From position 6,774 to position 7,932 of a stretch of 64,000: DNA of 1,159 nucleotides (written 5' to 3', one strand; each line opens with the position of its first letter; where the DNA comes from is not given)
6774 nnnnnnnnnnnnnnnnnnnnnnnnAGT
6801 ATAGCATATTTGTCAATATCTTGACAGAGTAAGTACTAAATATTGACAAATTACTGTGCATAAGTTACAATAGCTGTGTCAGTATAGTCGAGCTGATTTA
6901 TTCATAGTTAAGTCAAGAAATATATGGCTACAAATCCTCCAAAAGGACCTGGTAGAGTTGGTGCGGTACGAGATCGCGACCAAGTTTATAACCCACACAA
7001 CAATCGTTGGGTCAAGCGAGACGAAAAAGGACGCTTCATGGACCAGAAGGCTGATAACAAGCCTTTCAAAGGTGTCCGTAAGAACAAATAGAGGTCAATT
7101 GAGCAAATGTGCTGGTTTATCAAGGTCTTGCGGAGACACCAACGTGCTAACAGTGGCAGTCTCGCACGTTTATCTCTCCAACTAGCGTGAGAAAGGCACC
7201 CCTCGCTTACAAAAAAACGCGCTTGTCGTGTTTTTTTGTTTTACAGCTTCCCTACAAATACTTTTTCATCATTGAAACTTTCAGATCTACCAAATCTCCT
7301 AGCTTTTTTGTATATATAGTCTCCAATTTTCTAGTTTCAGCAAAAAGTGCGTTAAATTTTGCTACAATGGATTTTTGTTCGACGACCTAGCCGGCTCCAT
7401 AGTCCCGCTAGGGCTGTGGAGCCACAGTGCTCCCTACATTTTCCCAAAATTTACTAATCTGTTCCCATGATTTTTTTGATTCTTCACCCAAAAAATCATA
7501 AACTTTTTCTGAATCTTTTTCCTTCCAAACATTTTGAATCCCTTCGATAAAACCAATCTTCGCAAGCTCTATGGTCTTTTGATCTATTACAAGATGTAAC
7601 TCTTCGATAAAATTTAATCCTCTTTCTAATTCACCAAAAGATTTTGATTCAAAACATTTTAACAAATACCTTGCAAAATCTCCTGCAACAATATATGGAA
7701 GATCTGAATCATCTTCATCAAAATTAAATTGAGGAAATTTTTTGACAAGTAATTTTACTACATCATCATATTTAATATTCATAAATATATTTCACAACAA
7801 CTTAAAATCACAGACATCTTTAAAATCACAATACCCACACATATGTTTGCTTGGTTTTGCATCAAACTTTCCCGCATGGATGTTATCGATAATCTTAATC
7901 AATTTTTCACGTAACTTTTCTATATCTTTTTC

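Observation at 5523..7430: Panacea-domain HTH antitoxin + unassigned 130-aa partner in a ~1.8-kb cassette bracketed by a palindromic repeat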

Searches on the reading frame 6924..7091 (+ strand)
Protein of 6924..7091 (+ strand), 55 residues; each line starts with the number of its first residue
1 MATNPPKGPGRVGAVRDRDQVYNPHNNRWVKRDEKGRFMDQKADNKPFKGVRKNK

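Call 3: search_protein_families(library=pfam, proteins=[window:6924-7091:+], max_evalue=1)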
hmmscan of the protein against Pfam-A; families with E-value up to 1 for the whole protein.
window:6924-7091:+ (55 aa): 0 families

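Call 10: search_protein_families(library=ncbifam, proteins=[window:6924-7091:+], max_evalue=1)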
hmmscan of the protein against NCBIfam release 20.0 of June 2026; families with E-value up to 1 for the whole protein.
window:6924-7091:+ (55 aa): 0 families

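Call 11: search_protein_families(library=padloc, proteins=[window:6924-7091:+], max_evalue=1)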
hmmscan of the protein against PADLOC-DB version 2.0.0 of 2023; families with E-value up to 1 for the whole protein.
window:6924-7091:+ (55 aa): 1 family
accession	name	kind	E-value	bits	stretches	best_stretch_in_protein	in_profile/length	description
PDLC05010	PDC-S38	-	3.1e-26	89.5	1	1-54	1-56/57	-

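Call 12: search_protein_families(library=phrogs, proteins=[window:6924-7091:+], max_evalue=1)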
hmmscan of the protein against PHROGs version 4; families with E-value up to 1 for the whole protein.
window:6924-7091:+ (55 aa): 2 families
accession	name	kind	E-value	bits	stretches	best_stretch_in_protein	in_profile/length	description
phrog_12550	-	unknown function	2.4e-17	63.9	1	1-55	1-56/56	-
phrog_2385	-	unknown function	0.04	15.1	1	27-43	42-58/70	-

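Call 56: find_homologous_proteins(query=window:6924-7091:+, max_evalue=0.001)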
Query window:6924-7091:+ (55 aa): 910 proteins with E <= 0.001 among 911 candidates; the best 120 are listed.
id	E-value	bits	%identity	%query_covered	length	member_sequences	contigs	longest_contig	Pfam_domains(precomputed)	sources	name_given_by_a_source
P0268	3.2e-28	114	96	100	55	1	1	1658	-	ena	-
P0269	2.0e-27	111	91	100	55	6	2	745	-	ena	-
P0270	3.8e-27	110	93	100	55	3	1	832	-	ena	-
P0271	3.5e-26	107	89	100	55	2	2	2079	-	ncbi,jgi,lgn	-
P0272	7.3e-26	106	87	100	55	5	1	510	-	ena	-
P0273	1.5e-25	105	85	100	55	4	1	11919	-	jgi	jgi:hypothetical protein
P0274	7.2e-25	103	82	100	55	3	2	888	-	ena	-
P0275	1.3e-24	102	82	100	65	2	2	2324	-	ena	-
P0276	1.6e-24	102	85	100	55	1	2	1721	-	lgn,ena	-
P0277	2.1e-24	102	82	100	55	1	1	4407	-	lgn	-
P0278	4.7e-24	101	85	98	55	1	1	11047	-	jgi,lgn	jgi:hypothetical protein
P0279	5.6e-24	100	84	100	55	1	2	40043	-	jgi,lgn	jgi:hypothetical protein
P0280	9.3e-24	100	83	96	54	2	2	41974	-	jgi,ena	-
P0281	1.1e-23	100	82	100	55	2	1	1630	-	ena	-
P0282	2.2e-23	99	82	100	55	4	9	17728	-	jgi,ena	-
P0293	1.3e-22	96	86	100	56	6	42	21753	-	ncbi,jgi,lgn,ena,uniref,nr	ncbi:MAG: hypothetical protein COT61_02275 [Candidatus Portnoybacteria bacterium CG09_land_8_20_14_0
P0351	6.1e-19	85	74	96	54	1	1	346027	-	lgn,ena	-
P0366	1.2e-18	84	79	100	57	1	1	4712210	-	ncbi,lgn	-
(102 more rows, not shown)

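Call 57: find_encoding_contigs(protein=P0293, flank=3000, max_places=5)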
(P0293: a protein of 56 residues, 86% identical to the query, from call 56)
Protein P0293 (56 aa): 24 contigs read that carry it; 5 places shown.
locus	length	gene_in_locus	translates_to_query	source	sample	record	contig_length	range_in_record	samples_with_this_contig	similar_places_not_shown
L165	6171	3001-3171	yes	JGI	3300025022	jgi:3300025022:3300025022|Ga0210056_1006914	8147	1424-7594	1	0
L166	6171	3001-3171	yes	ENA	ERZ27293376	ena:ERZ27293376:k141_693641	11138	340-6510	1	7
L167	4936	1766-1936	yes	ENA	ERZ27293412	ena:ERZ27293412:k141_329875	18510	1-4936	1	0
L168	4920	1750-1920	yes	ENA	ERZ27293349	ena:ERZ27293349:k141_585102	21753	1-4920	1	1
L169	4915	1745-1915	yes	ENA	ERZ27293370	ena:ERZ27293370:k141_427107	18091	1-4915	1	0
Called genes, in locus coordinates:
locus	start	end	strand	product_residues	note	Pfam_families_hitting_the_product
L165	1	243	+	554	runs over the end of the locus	?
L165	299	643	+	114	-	-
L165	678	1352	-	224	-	PF12762:DDE_Tnp_IS1595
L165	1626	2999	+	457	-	PF01420:Methylase_S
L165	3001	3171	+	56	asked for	-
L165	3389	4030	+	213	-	PF07853:DUF1648, PF13630:SdpI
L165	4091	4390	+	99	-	-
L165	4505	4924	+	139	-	-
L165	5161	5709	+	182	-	PF09946:DUF2178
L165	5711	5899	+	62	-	PF12844:HTH_19, PF13560:HTH_31, PF13443:HTH_26 (weak), PF01381:HTH_3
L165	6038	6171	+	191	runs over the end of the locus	PF17338:GP88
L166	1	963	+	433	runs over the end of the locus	?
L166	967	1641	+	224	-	-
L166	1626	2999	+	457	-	PF01420:Methylase_S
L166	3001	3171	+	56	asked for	-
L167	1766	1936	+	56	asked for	-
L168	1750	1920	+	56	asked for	-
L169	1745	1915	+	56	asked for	-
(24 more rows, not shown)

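Call 58: find_encoding_contigs(protein=P0366, flank=3000, max_places=3)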
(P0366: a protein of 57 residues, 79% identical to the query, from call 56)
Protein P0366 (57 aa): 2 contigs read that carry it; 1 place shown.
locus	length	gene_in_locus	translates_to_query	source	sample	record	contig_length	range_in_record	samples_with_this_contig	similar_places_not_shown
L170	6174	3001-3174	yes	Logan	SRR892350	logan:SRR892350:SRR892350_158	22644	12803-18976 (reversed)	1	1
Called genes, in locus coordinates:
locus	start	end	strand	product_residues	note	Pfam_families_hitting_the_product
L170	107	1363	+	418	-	-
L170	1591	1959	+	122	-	PF13560:HTH_31, PF01381:HTH_3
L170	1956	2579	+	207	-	PF06114:Peptidase_M78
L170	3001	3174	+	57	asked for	-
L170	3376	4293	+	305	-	-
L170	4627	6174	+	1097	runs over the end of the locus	PF00176:SNF2-rel_dom, PF00270:DEAD (weak), PF04851:ResIII, PF00271:Helicase_C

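Call 59: find_encoding_contigs(protein=P0351, flank=3000, max_places=3)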
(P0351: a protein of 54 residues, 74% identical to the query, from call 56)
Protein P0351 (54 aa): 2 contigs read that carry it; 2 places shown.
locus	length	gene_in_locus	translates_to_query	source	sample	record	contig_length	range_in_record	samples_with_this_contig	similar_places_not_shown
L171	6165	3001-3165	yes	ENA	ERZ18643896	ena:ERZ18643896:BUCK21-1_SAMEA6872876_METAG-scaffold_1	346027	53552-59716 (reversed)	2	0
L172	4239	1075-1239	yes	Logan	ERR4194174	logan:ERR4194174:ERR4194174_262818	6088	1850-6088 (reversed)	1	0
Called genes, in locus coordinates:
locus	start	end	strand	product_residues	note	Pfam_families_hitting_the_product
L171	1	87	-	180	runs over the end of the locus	-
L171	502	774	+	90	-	-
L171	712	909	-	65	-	-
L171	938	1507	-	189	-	PF06185:YecM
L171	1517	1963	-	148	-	PF13302:Acetyltransf_3, PF13527:Acetyltransf_9 (faint), PF00583:Acetyltransf_1, PF13673:Acetyltransf_10, PF13508:Acetyltransf_7, PF08445:FR47 (weak)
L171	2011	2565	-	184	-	PF00293:NUDIX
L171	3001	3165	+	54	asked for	-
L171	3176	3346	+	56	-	PF07411:DUF1508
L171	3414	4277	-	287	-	PF02086:MethyltransfD12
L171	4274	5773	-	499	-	-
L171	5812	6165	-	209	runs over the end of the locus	PF22769:DCD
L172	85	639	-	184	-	PF00293:NUDIX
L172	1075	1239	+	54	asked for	-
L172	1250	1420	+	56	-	PF07411:DUF1508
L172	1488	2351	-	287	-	PF02086:MethyltransfD12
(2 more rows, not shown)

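Call 60: find_encoding_contigs(protein=P0268, flank=3000, max_places=3)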
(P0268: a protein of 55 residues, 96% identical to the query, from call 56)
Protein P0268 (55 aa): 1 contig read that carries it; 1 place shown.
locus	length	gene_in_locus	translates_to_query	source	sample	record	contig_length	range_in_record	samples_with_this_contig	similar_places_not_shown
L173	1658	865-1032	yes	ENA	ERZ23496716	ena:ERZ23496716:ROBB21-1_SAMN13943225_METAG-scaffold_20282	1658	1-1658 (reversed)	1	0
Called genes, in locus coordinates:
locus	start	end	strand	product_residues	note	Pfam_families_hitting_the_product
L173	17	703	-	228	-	PF12844:HTH_19 (weak), PF13560:HTH_31, PF01381:HTH_3, PF13274:SocA_Panacea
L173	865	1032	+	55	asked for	-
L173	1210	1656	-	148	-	?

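Call 61: find_encoding_contigs(protein=P0271, flank=3000, max_places=3)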
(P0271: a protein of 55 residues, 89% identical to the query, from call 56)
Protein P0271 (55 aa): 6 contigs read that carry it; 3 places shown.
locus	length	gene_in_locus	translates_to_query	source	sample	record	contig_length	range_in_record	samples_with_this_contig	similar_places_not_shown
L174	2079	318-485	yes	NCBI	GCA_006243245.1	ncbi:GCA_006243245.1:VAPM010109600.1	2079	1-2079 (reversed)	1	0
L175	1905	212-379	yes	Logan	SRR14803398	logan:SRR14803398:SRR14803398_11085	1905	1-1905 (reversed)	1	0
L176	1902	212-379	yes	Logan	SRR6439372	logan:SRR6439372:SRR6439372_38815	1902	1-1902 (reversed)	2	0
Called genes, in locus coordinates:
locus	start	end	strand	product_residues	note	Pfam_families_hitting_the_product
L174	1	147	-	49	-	?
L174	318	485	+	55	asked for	-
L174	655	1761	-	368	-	-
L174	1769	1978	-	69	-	PF01381:HTH_3, PF13560:HTH_31 (weak)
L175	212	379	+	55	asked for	-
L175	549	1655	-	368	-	-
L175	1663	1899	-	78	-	PF01381:HTH_3, PF13560:HTH_31 (weak)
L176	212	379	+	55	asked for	-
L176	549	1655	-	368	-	-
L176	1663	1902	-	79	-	?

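Call 62: find_encoding_contigs(protein=P0273, flank=4000, max_places=3)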
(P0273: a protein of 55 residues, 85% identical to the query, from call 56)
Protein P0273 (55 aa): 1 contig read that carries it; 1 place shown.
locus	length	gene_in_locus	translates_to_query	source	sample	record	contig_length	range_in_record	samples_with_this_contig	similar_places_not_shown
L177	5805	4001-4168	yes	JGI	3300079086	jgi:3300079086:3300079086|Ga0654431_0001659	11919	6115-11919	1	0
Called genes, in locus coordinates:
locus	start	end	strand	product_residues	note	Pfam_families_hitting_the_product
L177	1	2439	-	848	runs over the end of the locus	PF04313:HSDR_N (weak), PF13588:HSDR_N_2, PF00270:DEAD, PF04851:ResIII, PF18766:SWI2_SNF2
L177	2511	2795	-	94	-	PF01713:Smr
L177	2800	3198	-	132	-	-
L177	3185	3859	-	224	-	PF12844:HTH_19, PF13560:HTH_31 (weak), PF01381:HTH_3, PF13443:HTH_26 (weak), PF13274:SocA_Panacea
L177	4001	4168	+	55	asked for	-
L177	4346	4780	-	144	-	-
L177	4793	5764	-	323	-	PF13310:Virulence_RhuM, PF02661:Fic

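Call 77: predict_structure(alignment_id=A3)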
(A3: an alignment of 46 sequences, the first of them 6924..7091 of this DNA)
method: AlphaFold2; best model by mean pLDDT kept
length: 55 residues; sequences in the alignment: 46
mean_pLDDT: 58.1   pTM: 0.30
mean pLDDT of the five models: 58.1, 55.8, 52.7, 51.8, 45.4
residues with pLDDT >= 90: 0; 70-90: 10; 50-70: 31; < 50: 14
segments of 3 or more residues with pLDDT < 50: 1-5, 53-55
pLDDT, mean of each block of 10 residues (from residue 1): 47 57 72 66 56 45
secondary structure, 60 per line:
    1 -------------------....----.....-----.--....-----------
elements in order: E20-23 E28-32 H41-44

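Call 79: search_protein_families(library=pfam, proteins=[L177:2800-3198:-, L177:2511-2795:-], max_evalue=0.001)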
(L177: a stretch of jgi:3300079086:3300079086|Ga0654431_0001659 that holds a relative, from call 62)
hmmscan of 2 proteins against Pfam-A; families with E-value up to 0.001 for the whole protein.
L177:2800-3198:- (132 aa): 0 families

L177:2511-2795:- (94 aa): 1 family
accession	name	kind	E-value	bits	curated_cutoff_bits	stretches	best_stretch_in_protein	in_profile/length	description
PF01713.27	Smr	-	4.4e-10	40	25.7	1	21-93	2-75/77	Smr domain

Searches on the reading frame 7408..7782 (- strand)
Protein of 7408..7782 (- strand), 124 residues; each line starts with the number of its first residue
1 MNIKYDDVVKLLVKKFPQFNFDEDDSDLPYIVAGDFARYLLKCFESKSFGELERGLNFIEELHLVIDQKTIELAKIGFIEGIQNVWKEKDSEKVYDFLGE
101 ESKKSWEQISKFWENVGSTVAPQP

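Call 3: search_protein_families(library=pfam, proteins=[window:7408-7782:-], max_evalue=1)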
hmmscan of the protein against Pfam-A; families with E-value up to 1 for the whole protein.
window:7408-7782:- (124 aa): 1 family
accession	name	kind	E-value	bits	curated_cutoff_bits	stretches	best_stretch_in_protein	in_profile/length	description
PF24722.1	DUF7674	-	6.2e-18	65.3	27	1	10-114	2-111/111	Domain of unknown function (DUF7674)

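Call 10: search_protein_families(library=ncbifam, proteins=[window:7408-7782:-], max_evalue=1)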
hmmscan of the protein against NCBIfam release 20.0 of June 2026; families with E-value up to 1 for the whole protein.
window:7408-7782:- (124 aa): 1 family
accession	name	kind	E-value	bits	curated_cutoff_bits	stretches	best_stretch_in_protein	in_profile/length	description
TIGR00340.1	zpr1_rel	hypoth_equivalog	0.15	11.5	117.95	1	59-116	76-133/163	zinc finger protein ZPR1 homolog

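Call 11: search_protein_families(library=padloc, proteins=[window:7408-7782:-], max_evalue=1)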
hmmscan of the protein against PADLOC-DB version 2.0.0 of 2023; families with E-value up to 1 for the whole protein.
window:7408-7782:- (124 aa): 3 families
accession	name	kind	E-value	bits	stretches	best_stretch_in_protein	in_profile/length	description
PDLC01521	Csx19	-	0.0064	15.3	1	46-117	35-105/131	CAS-III-D; effector_UNK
PDLC00693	Effector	-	0.0078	13.9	1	10-83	93-169/243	2TM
PDLC03450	REase_II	-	0.013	13.2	1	10-50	94-131/197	Type II restriction enzyme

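Call 12: search_protein_families(library=phrogs, proteins=[window:7408-7782:-], max_evalue=1)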
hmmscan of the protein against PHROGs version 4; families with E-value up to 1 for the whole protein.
window:7408-7782:- (124 aa): 2 families
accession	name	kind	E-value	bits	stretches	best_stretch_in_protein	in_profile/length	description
phrog_19754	-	unknown function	0.041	14.8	1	59-104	60-104/118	-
phrog_4599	-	unknown function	0.38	11.9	1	59-79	32-52/67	-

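Call 37: find_encoding_contigs(protein=window:7408-7782:-, flank=6000, max_places=8)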
Protein window:7408-7782:- (124 aa): 3 contigs read that carry it; 1 place shown.
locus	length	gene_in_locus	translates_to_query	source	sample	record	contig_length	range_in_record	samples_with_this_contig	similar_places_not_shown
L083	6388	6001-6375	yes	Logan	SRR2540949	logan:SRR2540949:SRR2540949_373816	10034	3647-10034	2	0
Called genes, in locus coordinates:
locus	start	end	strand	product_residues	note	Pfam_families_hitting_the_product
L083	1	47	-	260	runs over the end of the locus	PF01177:Asp_Glu_race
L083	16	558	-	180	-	-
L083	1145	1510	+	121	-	-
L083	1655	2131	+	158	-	PF18920:DUF5671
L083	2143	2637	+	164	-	-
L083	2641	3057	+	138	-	PF00892:EamA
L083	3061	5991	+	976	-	PF00580:UvrD-helicase, PF13245:AAA_19, PF13604:AAA_30 (faint), PF13087:AAA_12 (faint), PF13361:UvrD_C, PF13538:UvrD_C_2 (weak), PF12705:PDDEXK_1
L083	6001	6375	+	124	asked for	PF24722:DUF7674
